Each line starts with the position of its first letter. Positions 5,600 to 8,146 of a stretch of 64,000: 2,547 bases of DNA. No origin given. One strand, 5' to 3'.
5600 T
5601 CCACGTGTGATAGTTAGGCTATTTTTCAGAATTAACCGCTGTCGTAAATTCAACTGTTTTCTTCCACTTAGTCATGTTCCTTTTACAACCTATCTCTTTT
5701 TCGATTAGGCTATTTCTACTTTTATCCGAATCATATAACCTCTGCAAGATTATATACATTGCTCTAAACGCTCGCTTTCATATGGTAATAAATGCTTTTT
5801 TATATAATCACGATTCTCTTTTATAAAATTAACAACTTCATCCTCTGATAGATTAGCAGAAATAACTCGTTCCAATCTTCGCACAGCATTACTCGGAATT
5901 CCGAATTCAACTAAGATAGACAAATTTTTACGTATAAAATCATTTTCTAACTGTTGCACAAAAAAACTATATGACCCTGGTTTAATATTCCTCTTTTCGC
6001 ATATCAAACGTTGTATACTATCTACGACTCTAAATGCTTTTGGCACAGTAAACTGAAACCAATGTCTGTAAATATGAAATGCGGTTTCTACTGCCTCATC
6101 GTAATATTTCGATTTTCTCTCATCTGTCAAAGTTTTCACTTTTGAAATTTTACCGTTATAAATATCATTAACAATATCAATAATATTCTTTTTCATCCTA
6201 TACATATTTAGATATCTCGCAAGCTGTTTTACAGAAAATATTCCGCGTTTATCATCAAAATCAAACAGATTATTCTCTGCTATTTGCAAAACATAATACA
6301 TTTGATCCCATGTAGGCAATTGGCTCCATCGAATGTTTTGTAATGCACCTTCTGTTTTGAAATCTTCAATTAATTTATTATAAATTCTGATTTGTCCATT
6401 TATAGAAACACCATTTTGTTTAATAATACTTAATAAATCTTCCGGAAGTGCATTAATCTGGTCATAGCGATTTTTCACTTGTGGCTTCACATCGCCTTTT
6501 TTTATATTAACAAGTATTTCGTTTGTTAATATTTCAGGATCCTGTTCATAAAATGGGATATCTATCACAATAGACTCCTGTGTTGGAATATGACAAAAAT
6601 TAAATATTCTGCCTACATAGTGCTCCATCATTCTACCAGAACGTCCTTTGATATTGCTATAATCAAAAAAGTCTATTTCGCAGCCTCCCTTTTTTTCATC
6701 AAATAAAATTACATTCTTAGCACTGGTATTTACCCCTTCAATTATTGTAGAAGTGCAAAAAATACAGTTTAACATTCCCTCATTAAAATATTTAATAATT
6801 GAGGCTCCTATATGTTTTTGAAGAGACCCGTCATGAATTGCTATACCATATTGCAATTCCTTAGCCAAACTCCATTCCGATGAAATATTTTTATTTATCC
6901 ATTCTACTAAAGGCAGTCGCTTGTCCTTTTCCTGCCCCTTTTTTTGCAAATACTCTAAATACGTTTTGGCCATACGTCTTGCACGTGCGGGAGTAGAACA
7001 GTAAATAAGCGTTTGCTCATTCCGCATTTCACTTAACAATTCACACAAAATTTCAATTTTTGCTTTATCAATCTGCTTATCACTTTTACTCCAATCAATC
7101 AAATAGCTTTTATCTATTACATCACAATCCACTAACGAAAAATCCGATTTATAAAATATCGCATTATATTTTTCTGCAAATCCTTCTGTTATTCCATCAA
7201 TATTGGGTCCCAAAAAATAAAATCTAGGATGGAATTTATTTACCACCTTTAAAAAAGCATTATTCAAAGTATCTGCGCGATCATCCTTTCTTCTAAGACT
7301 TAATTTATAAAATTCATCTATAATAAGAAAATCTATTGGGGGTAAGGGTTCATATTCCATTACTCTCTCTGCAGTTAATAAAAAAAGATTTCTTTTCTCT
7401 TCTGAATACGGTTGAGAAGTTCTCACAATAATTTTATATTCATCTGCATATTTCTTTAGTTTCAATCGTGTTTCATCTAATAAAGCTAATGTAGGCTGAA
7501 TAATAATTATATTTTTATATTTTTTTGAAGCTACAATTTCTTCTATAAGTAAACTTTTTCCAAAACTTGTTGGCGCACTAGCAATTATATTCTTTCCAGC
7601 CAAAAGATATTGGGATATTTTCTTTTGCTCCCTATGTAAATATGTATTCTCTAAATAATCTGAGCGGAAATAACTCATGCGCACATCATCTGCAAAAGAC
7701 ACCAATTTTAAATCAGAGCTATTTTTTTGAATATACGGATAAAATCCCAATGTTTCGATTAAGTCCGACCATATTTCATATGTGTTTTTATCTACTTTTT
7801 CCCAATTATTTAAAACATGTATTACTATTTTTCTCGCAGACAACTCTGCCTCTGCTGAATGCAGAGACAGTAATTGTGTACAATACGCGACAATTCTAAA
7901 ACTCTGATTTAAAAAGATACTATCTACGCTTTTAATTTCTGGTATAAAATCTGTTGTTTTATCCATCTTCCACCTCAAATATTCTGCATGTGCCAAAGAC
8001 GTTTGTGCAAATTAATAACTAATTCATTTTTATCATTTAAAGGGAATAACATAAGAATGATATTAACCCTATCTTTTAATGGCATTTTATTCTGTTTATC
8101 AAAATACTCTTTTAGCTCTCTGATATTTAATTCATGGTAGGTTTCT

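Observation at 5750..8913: Two-gene Hachiman-like defence cassette: DUF1837-like nuclease plus SF2 helicase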

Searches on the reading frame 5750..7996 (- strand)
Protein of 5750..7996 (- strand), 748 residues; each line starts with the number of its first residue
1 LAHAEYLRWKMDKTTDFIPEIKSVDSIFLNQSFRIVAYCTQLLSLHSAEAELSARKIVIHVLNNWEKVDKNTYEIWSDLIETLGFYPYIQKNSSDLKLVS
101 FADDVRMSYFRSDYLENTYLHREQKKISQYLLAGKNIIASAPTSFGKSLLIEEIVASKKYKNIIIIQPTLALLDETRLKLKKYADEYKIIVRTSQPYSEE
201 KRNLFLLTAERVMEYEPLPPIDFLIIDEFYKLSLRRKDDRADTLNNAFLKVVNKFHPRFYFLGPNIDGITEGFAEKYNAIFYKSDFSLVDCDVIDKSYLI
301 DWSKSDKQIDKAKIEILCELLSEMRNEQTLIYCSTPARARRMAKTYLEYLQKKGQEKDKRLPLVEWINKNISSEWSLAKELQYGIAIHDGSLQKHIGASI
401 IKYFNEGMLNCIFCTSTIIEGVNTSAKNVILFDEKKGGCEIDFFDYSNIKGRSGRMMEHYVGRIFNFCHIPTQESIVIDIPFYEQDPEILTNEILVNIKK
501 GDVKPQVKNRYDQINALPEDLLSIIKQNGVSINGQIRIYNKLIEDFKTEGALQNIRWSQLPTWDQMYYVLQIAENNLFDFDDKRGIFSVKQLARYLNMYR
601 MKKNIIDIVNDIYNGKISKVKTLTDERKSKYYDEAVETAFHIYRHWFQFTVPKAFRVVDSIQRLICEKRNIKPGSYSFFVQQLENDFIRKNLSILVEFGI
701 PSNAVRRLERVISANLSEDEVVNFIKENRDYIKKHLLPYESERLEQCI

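Call 7: search_protein_families(library=pfam, proteins=[window:5750-7996:-], max_evalue=0.01)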
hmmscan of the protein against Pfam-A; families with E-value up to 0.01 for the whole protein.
window:5750-7996:- (748 aa): 4 families
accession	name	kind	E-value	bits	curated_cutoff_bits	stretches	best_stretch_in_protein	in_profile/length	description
PF00271.37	Helicase_C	-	6.9e-10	39.6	23.5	1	313-456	2-109/110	Helicase conserved C-terminal domain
PF00270.35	DEAD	-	2.4e-09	37.6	26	1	123-235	3-132/167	DEAD/DEAH box helicase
PF00862.26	GT-B_Sucrose_synth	-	0.0009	18.6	23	0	502-549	35-82/290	Sucrose synthase first GT-B domain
PF04851.21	ResIII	-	0.0024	18.2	22.5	1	134-234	23-139/164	Type III restriction enzyme, res subunit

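Call 8: search_protein_families(library=padloc, proteins=[window:5750-7996:-], max_evalue=0.01)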
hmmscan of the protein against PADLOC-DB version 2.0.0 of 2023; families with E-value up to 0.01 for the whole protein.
window:5750-7996:- (748 aa): 25 families
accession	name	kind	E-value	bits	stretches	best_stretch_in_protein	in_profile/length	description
PDLC00180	HamB1|HamB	-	1.1e-234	779.2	1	29-747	16-705/709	DEAD-box helicase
PDLC00182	HamB1|HamB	-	2.8e-217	721.5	1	20-746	7-718/719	DEAD-box helicase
PDLC00201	HamB2|HamB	-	1.1e-193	643.6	1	28-743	16-710/721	DEAD-box helicase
PDLC00184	HamB1|HamB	-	4.9e-108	360.2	1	99-745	97-735/738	DEAD-box helicase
PDLC00193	HamB1|HamB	-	1.7e-100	335.2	1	173-746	1-565/570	DEAD-box helicase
PDLC00179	HamB1|HamB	-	7.2e-62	207.6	1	173-500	1-325/415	DEAD-box helicase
PDLC00191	HamB1|HamB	-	1e-58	197.2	2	293-712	312-740/767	DEAD-box helicase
PDLC00190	HamB1|HamB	-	8.3e-55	184.6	1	47-467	68-515/866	DEAD-box helicase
PDLC00176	HamB1|HamB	-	1.2e-53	180.3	1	44-549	58-598/845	DEAD-box helicase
PDLC00186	HamB1|HamB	-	1.3e-42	143.8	1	102-465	130-530/864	DEAD-box helicase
PDLC00187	HamB1|HamB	-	3.1e-40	136.3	2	317-465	367-516/851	DEAD-box helicase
PDLC00185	HamB1|HamB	-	1.2e-39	133.9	2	306-466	359-524/871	DEAD-box helicase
PDLC00200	HamB2|HamB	-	1.1e-34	117.6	2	325-465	388-529/865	DEAD-box helicase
PDLC00177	HamB1|HamB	-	1.1e-33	114.5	2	276-465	337-530/841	DEAD-box helicase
PDLC00199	HamB2|HamB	-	9.2e-30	101.3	2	325-465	377-516/841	DEAD-box helicase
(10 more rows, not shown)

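Call 11: search_solved_structures(query=window:5750-7996:-, max_evalue=0.001, show_alignments=1)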
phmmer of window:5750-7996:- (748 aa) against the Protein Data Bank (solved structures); distinct sequences matched with E-value up to 0.001: 24.
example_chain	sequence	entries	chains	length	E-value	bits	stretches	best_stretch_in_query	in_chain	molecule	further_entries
8zue_B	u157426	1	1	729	1.2e-71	245.3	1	51-731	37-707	Anti-bacteriophage protein B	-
9wh1_B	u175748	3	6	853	5.2e-20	74.5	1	115-465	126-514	DNA polymerase theta (Helicase domain only)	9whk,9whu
9c5q_C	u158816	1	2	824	1.4e-09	40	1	376-469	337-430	DNA polymerase theta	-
5a9f_A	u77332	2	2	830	1.5e-09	40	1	376-469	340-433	DNA POLYMERASE THETA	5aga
9bh6_A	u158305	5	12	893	1.8e-09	39.7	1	376-469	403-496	DNA polymerase theta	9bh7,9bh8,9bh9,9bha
8w0a_C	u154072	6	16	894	1.8e-09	39.7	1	376-469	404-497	DNA polymerase theta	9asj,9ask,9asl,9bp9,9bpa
5a9j_A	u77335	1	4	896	1.8e-09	39.7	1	376-469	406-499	DNA POLYMERASE THETA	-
9osw_A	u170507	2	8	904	1.8e-09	39.7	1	376-469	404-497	DNA polymerase theta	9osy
9b15_A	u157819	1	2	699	3.3e-09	38.8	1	124-456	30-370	ATP-dependent DNA helicase Hel308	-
7zpq_CA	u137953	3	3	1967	1e-08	37.2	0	305-455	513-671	SLH1 isoform 1 | RQC trigger complex helicase SLH1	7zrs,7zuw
2zj2_A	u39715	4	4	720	6.3e-08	34.6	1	123-462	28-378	Putative ski2-type helicase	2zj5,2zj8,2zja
2va8_A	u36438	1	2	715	1.1e-06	30.5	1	320-462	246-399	SKI2-TYPE HELICASE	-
2p6r_A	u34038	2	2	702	1.1e-06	30.5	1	124-456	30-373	afUHEL308 HELICASE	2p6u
4a4z_A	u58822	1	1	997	2.6e-05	25.9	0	380-498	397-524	ANTIVIRAL HELICASE SKI2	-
4buj_A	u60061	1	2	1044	3.2e-05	25.7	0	380-498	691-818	ANTIVIRAL HELICASE SKI2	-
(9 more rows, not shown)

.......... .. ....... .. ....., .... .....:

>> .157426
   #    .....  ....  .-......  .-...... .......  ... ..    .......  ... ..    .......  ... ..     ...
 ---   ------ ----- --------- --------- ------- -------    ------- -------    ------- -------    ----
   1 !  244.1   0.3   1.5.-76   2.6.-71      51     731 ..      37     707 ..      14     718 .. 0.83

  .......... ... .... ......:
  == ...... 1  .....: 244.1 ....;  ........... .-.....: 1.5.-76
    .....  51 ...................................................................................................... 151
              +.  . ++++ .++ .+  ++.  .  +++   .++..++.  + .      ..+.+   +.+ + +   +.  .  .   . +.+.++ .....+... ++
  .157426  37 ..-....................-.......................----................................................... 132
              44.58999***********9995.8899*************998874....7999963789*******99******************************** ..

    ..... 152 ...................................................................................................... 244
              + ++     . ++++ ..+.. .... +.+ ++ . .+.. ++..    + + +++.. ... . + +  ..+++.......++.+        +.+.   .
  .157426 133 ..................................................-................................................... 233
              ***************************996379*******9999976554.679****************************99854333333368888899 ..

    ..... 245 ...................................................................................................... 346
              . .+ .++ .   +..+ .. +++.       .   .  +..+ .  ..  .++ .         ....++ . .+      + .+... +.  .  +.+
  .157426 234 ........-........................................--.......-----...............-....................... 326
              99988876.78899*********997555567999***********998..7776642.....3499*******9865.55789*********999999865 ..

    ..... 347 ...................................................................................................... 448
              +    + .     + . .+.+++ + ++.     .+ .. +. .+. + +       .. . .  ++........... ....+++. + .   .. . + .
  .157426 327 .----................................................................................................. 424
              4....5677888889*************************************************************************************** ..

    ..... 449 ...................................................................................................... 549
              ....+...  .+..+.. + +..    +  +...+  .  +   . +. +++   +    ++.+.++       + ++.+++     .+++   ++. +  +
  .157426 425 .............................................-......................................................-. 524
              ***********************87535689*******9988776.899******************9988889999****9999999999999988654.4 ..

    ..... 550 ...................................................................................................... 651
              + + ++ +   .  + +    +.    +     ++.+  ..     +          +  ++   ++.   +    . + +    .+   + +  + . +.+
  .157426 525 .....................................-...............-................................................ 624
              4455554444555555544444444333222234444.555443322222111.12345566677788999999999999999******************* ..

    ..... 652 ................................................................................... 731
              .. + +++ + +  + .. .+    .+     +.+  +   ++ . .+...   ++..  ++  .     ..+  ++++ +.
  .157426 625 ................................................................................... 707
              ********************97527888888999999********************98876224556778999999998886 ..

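Call 35: find_homologous_proteins(query=window:5750-7966:-, max_evalue=0.00001)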
Query window:5750-7966:- (738 aa): 4831 proteins with E <= 0.00001 among 8000 candidates; the best 120 are listed.
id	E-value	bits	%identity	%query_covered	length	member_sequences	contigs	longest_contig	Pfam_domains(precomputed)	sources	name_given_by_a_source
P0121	0.0e+0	1572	94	100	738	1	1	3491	PF00270.36,PF00271.38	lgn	-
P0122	0.0e+0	1555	93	100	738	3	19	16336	PF00270.36,PF00271.38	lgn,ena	-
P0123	0.0e+0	1515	90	100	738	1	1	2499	PF00270.36,PF00271.38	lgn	-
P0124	0.0e+0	1479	88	100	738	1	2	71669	PF00270.36,PF00271.38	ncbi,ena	-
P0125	0.0e+0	1466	87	100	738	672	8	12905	PF00270.36,PF00271.38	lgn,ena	-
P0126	0.0e+0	1441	86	100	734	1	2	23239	PF00270.36,PF00271.38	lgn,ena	-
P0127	0.0e+0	1433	85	100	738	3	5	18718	PF00270.36,PF00271.38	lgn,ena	-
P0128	0.0e+0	1427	84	100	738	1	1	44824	PF00270.36,PF00271.38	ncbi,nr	ncbi:MAG: DEAD/DEAH box helicase [Clostridium sp.]|nr:DEAD/DEAH box helicase [Bacteroides sp.] MCM15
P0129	0.0e+0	1427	84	100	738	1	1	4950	PF00270.36,PF00271.38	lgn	-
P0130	0.0e+0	1425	84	100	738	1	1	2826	PF00270.36,PF00271.38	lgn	-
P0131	0.0e+0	1424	83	100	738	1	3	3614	PF00270.36,PF00271.38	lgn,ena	-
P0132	0.0e+0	1423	84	100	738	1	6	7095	PF00270.36,PF00271.38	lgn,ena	-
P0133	0.0e+0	1422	84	100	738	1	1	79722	PF00270.36,PF00271.38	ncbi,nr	ncbi:MAG: helicase-related protein [Hespellia sp.]|nr:helicase-related protein [Hespellia sp.]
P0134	0.0e+0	1422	84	100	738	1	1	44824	PF00270.36,PF00271.38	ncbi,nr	ncbi:MAG: DEAD/DEAH box helicase [Acetatifactor muris]|nr:DEAD/DEAH box helicase [Acetatifactor muri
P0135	0.0e+0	1422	84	100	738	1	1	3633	PF00270.36,PF00271.38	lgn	-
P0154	0.0e+0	1400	82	100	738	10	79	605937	PF00270.36,PF00271.38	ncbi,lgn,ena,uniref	ncbi:DEAD/DEAH box helicase [Blautia sp.]|uniref:DEAD/DEAH box helicase n=1 Tax=Blautia sp. TaxID=19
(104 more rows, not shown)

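Call 42: find_encoding_contigs(protein=P0124, flank=6000, max_places=3)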
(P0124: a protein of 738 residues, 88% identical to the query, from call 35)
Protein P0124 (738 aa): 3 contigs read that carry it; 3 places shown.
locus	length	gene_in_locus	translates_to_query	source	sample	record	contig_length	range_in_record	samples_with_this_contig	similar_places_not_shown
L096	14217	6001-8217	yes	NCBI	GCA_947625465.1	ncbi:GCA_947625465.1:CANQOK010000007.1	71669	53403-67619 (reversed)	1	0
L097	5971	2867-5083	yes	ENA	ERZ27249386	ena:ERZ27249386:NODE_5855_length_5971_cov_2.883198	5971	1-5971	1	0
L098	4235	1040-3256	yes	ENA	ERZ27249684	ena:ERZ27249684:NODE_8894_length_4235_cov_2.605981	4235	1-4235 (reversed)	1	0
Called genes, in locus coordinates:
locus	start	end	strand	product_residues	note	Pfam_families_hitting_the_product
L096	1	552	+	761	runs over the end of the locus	PF00069:Pkinase, PF07714:PK_Tyr_Ser-Thr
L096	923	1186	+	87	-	-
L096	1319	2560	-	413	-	PF00872:Transposase_mut, PF10551:MULE (faint)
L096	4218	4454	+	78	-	-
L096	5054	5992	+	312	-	PF08878:HamA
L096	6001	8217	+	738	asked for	PF00270:DEAD, PF00271:Helicase_C (weak)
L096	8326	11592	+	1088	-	PF04851:ResIII, PF00270:DEAD, PF18766:SWI2_SNF2, PF00271:Helicase_C, PF08463:EcoEI_R_C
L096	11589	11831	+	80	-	-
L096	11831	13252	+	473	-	PF12161:HsdM_N (weak), PF02384:N6_Mtase, PF01170:UPF0020 (weak)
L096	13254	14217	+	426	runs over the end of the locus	PF01420:Methylase_S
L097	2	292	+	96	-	?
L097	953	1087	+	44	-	-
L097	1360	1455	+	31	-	-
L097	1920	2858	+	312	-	PF08878:HamA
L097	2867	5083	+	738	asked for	PF00270:DEAD, PF00271:Helicase_C (weak)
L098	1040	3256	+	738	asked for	PF00270:DEAD, PF00271:Helicase_C (weak)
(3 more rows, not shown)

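Call 43: find_encoding_contigs(protein=P0154, flank=6000, max_places=4)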
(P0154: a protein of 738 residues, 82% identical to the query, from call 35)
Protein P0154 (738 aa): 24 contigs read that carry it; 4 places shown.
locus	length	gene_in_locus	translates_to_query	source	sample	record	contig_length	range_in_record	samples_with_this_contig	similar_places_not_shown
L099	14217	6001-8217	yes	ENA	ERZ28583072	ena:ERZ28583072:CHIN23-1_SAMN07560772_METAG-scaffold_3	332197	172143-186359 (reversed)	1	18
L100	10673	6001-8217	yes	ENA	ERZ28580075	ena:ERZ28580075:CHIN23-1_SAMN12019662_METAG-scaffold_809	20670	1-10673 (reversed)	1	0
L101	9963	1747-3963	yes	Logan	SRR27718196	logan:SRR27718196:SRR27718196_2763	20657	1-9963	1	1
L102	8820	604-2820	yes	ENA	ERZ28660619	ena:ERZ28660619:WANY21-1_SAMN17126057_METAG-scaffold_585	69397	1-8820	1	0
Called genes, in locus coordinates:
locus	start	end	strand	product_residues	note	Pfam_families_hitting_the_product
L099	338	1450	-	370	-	-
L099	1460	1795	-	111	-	PF05598:DUF772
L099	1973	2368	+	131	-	PF00239:Resolvase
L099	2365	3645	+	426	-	PF00239:Resolvase, PF07508:Recombinase, PF13408:Zn_ribbon_recom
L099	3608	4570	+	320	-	PF00239:Resolvase, PF07508:Recombinase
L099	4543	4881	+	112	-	-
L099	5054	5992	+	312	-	PF08878:HamA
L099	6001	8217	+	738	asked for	PF00270:DEAD, PF00271:Helicase_C (weak)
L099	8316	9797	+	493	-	PF00656:Peptidase_C14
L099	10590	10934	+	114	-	-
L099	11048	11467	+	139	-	PF12682:Flavodoxin_4 (weak)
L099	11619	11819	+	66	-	-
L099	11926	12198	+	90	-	-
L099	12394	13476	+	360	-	PF00356:LacI, PF13407:Peripla_BP_4 (faint), PF00532:Peripla_BP_1 (faint), PF13377:Peripla_BP_3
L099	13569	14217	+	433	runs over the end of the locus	PF01547:SBP_bac_1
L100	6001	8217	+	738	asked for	PF00270:DEAD, PF00271:Helicase_C (weak)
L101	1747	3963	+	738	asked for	PF00270:DEAD, PF00271:Helicase_C (weak)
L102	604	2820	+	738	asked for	PF00270:DEAD, PF00271:Helicase_C (weak)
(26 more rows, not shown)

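Call 57: search_protein_families(library=ncbifam, proteins=[window:5750-7966:-], max_evalue=0.001)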
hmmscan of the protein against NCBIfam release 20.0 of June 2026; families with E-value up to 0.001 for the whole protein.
window:5750-7966:- (738 aa): 5 families
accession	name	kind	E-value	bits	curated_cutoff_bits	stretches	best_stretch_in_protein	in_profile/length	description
NF002654.0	PRK02362.1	equivalog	9.6e-13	47.3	887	1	116-445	31-381/739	ATP-dependent DNA helicase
NF002251.0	PRK01172.1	equivalog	2.8e-12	45.7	891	1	110-426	23-339/674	ATP-dependent DNA helicase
NF001308.0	PRK00254.1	equivalog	8.7e-12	44.1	1216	1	117-452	32-379/720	ATP-dependent DNA helicase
NF040935.1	helicase_Hel308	equivalog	4.8e-08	31.6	1200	1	317-445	248-387/704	ATP-dependent DNA helicase Hel308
TIGR04121.1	DEXH_lig_assoc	equivalog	0.00091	17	850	0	365-413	269-317/804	ligase-associated DNA damage response DEXH box helicase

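Call 62: search_protein_families(library=phrogs, proteins=[window:5750-7966:-], max_evalue=0.001)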
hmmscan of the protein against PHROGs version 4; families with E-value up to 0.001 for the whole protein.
window:5750-7966:- (738 aa): 3 families
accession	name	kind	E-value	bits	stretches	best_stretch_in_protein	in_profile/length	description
phrog_6819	-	DNA, RNA and nucleotide metabolism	2.2e-22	80.2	1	110-518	22-396/645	Holliday junction branch migration helicase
phrog_35989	-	unknown function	1.4e-20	74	2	320-455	392-527/860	-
phrog_16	-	DNA, RNA and nucleotide metabolism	3.1e-08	33.3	1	110-417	273-562/986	DNA helicase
